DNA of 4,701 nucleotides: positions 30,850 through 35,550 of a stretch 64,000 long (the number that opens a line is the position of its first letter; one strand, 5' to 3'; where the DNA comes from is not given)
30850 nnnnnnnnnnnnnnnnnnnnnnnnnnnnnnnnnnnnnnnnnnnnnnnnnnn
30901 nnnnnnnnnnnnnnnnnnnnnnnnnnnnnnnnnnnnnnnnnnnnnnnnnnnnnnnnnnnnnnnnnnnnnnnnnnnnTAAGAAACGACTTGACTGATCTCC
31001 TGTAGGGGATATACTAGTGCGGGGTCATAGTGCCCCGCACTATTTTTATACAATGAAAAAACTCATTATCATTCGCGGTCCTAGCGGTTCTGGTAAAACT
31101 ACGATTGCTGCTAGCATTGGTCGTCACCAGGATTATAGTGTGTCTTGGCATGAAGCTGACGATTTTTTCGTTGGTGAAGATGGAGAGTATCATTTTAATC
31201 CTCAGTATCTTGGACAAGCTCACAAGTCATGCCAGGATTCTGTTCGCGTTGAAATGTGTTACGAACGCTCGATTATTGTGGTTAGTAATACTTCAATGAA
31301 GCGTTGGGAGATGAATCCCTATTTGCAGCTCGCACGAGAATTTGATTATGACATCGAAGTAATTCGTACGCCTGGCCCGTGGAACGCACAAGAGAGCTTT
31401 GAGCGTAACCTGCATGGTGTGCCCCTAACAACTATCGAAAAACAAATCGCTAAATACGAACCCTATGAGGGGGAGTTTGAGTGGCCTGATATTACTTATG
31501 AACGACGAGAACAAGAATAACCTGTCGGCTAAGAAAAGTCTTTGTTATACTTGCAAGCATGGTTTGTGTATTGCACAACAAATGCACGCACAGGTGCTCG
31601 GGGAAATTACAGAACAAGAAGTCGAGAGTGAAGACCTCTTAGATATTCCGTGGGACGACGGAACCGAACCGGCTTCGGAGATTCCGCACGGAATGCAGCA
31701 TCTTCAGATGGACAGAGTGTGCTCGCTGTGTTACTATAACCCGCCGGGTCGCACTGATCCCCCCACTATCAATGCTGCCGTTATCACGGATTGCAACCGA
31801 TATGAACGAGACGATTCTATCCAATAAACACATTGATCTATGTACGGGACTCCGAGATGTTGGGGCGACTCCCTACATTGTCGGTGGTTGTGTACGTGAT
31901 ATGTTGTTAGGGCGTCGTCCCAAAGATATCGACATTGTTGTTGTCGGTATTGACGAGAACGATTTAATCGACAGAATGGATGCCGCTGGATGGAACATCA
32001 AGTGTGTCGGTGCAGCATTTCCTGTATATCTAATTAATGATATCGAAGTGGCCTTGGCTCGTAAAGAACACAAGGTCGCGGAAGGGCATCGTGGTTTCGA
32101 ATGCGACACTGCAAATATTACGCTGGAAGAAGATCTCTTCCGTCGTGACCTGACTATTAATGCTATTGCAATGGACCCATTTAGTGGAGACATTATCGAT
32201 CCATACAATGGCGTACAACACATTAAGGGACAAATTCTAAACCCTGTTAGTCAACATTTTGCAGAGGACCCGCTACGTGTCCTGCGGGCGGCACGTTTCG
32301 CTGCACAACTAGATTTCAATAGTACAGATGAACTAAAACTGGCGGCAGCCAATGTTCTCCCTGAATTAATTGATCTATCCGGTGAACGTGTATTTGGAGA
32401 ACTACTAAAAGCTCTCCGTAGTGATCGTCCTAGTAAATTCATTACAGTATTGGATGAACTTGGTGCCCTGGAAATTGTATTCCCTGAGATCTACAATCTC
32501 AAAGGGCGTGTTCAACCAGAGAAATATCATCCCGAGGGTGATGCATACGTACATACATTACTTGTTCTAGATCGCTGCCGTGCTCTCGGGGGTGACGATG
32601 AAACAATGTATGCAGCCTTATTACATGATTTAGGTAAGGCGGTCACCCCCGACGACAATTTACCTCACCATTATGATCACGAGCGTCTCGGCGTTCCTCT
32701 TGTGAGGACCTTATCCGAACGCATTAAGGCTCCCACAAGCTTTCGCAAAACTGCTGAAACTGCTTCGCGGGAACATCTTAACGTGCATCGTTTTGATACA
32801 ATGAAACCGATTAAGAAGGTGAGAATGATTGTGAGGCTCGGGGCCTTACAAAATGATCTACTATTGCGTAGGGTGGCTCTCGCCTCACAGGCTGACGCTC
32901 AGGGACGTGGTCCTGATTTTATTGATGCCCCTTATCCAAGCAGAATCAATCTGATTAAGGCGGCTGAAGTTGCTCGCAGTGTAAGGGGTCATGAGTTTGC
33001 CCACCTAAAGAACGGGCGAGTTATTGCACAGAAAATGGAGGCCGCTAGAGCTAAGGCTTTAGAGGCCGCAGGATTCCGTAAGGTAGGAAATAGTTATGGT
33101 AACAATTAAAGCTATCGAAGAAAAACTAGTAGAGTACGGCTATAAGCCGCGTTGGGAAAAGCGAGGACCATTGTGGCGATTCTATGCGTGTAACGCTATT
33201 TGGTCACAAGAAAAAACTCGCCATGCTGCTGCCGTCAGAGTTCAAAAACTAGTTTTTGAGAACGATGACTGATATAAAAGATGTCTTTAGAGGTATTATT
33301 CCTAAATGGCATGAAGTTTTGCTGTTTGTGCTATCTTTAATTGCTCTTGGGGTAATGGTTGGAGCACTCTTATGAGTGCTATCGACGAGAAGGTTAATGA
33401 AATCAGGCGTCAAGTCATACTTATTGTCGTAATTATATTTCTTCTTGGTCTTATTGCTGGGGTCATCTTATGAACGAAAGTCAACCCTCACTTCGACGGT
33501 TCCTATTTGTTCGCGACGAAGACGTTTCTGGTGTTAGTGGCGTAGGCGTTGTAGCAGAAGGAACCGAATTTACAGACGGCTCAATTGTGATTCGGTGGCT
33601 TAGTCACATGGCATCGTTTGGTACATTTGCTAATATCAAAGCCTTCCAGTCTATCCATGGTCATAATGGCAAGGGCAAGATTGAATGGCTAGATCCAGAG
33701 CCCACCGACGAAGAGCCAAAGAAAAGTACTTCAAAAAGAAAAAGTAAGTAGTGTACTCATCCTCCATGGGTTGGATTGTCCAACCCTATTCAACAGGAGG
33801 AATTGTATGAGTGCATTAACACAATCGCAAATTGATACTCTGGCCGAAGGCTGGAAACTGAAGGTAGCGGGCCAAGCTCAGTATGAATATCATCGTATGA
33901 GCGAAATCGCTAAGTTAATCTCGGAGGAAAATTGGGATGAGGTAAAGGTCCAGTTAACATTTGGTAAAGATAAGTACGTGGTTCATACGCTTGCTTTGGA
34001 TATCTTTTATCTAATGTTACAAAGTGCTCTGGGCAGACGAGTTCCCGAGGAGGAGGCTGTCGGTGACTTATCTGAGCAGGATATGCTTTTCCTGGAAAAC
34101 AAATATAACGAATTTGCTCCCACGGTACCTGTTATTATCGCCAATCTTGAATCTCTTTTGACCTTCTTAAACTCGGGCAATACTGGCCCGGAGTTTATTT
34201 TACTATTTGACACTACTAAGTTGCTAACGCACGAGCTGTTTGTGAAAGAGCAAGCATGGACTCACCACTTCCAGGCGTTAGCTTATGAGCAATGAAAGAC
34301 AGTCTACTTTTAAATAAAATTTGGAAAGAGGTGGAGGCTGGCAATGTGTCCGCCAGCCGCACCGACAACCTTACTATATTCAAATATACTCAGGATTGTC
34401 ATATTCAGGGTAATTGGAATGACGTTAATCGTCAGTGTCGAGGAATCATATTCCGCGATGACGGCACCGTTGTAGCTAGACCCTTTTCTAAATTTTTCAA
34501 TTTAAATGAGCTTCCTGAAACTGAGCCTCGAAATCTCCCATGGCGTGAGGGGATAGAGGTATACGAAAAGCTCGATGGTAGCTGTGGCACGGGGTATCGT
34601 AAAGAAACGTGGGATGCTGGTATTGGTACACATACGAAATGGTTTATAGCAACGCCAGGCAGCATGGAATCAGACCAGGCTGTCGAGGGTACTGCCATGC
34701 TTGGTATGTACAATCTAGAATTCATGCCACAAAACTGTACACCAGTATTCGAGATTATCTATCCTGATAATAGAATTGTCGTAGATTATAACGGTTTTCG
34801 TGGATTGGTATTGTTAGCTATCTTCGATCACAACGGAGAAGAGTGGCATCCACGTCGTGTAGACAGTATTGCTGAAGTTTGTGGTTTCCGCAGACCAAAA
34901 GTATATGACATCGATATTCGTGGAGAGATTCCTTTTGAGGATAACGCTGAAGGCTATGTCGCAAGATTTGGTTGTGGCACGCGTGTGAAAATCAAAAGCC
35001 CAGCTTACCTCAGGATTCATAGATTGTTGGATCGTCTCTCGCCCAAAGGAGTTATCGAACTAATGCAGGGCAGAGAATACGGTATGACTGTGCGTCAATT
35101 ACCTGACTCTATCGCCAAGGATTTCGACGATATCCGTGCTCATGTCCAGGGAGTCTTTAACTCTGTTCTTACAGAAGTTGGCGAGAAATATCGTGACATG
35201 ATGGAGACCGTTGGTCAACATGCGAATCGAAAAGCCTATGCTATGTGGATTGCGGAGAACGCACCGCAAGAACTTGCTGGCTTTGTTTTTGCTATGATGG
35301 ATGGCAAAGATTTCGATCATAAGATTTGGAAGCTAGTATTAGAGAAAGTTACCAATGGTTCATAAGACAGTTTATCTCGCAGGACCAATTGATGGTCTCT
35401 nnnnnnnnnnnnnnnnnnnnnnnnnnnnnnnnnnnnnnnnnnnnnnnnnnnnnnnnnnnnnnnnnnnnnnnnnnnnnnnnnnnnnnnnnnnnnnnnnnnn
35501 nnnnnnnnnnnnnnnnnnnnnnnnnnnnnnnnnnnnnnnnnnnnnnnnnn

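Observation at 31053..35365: tRNA/RNA-repair island: Pnk-type kinase, HD-CCA enzyme and T4 Rnl1-like ligase, without an obvious 3'-phosphatase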

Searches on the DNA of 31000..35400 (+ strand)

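Call 5: search_dna_similar(query=window:31000-35400:+, collection=phages, mode=near, max_rows=20)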
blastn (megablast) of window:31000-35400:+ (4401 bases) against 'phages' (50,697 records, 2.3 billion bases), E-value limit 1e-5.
No match.

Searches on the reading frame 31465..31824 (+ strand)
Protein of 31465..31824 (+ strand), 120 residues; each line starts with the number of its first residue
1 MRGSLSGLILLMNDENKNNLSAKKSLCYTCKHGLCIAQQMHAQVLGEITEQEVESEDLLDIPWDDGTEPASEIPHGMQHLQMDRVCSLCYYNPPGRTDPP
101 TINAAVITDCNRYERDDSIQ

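Call 3: search_protein_families(library=pfam, proteins=[window:31465-31824:+], max_evalue=0.01)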
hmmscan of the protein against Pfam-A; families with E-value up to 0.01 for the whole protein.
window:31465-31824:+ (120 aa): 0 families

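Call 6: search_protein_families(library=phrogs, proteins=[window:31465-31824:+], max_evalue=0.001)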
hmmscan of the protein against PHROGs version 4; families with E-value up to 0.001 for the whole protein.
window:31465-31824:+ (120 aa): 0 families

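Call 79: find_homologous_proteins(query=window:31465-31824:+, max_evalue=0.001)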
Query window:31465-31824:+ (120 aa): 1 proteins with E <= 0.001 among 1 candidates.
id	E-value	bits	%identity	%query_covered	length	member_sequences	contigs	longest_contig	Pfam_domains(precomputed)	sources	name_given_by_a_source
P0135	2.4e-70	252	100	91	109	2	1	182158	-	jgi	jgi:hypothetical protein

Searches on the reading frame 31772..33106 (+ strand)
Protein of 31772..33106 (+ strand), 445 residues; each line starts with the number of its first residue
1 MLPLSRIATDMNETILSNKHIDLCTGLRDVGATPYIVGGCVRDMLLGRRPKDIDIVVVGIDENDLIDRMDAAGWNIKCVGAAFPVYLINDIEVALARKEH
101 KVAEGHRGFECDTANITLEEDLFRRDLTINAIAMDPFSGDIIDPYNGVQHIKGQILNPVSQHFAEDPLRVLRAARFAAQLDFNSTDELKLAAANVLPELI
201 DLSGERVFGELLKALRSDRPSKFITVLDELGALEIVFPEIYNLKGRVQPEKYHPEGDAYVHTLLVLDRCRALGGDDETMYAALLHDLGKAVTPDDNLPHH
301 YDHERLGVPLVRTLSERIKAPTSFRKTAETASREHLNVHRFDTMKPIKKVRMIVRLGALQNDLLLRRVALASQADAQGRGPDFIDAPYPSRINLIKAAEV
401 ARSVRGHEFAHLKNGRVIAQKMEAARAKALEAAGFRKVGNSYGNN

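Call 3: search_protein_families(library=pfam, proteins=[window:31772-33106:+], max_evalue=0.01)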
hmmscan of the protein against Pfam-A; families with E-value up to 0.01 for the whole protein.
window:31772-33106:+ (445 aa): 3 families
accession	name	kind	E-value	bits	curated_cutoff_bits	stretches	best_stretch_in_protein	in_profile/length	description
PF01743.26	PolyA_pol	-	4e-23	82.6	23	1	35-156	2-125/126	Poly A polymerase head domain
PF12627.12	PolyA_pol_RNAbd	-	1.9e-10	40.8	22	1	188-240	8-60/64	Probable RNA and SrmB- binding site of polymerase A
PF01966.28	HD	-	1.1e-08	35.8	22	1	259-369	2-108/116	HD domain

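Call 6: search_protein_families(library=phrogs, proteins=[window:31772-33106:+], max_evalue=0.001)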
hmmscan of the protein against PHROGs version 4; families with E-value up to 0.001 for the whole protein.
window:31772-33106:+ (445 aa): 4 families
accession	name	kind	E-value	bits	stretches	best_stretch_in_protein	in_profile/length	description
phrog_2244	-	DNA, RNA and nucleotide metabolism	2.2e-107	361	1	35-431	6-385/392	tRNA nucleotidyltransferase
phrog_24229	-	DNA, RNA and nucleotide metabolism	3.5e-30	106.3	1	35-219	7-209/245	tRNA nucleotidyltransferase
phrog_1614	-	DNA, RNA and nucleotide metabolism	5.4e-14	53.5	1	12-76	14-79/268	nucleotidyltransferase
phrog_6931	-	unknown function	1e-05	25.9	1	246-307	24-94/343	-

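Call 27: search_solved_structures(query=window:31772-33106:+, max_evalue=0.00001, show_alignments=2)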
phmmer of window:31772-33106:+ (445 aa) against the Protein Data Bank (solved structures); distinct sequences matched with E-value up to 0.00001: 20.
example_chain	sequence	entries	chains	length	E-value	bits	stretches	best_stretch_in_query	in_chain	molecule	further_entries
1miv_A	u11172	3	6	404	3.9e-22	82.2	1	25-231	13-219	tRNA CCA-adding enzyme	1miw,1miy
6ibp_A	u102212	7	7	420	1.1e-21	80.7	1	18-185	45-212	CCA-adding enzyme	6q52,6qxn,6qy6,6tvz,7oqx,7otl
7otr_A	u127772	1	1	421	1.1e-21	80.7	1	18-185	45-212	CCA-adding protein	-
4wby_A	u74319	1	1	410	3.3e-20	75.9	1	28-233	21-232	Poly A polymerase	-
1vfg_A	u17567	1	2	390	3.4e-20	75.8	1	28-234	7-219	poly A polymerase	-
4wbz_A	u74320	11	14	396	3.5e-20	75.8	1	28-233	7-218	Poly A polymerase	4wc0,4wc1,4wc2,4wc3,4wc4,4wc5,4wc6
3h37_A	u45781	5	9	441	1.2e-17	67.5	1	30-242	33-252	TRNA nucleotidyl transferase-related protein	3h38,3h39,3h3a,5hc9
9kma_A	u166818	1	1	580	1.2e-16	64.2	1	117-356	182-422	Polynucleotide adenylyltransferase family protein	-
3aqm_A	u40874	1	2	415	7.3e-16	61.6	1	20-240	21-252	Poly(A) polymerase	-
3wfp_A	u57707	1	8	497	1.3e-15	60.8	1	35-289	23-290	Poly A polymerase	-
3wfo_A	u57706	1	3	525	1.4e-15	60.6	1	35-289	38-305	Poly A polymerase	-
3wfr_E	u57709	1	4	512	1.5e-15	60.6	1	35-289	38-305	Poly A polymerase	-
3wfq_E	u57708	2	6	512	1.5e-15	60.6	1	35-289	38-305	Poly A polymerase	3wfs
3aqk_A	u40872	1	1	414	3.6e-15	59.3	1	21-240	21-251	Poly(A) polymerase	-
3aql_A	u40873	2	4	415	3.6e-15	59.3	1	20-240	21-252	Poly(A) polymerase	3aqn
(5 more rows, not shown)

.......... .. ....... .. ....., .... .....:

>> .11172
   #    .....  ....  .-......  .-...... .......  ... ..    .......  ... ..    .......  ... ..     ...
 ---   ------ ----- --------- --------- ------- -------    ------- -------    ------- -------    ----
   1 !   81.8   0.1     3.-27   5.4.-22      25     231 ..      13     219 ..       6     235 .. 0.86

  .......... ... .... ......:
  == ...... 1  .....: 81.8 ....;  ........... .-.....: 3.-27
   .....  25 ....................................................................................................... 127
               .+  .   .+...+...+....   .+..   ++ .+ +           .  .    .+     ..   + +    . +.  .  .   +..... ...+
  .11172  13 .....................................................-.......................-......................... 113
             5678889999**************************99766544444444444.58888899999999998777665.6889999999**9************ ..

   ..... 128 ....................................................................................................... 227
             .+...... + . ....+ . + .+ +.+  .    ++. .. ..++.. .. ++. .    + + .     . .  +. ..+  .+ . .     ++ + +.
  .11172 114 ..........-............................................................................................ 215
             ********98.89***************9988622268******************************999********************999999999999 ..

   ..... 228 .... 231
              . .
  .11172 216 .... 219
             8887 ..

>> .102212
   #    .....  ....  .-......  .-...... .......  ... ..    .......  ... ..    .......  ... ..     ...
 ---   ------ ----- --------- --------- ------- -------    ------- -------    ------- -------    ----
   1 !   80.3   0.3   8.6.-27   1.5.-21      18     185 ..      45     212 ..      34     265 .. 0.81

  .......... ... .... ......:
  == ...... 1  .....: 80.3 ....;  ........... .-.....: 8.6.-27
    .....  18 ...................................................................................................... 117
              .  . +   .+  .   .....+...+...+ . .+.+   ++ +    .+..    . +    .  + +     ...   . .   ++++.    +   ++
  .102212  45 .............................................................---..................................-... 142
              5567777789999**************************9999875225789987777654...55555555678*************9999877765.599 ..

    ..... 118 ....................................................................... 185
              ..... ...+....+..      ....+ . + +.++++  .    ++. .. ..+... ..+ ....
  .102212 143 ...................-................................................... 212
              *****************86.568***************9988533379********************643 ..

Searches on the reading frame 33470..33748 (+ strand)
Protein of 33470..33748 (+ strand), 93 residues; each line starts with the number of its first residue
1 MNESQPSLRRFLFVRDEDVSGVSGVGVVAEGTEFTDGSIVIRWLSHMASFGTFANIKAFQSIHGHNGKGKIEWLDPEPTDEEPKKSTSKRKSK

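Call 3: search_protein_families(library=pfam, proteins=[window:33470-33748:+], max_evalue=0.01)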
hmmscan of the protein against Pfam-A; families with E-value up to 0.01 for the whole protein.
window:33470-33748:+ (93 aa): 0 families

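Call 6: search_protein_families(library=phrogs, proteins=[window:33470-33748:+], max_evalue=0.001)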
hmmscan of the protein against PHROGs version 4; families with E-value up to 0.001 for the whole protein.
window:33470-33748:+ (93 aa): 1 family
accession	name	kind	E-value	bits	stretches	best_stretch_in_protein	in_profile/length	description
phrog_7499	-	unknown function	1e-25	90.3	1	3-79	12-89/91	-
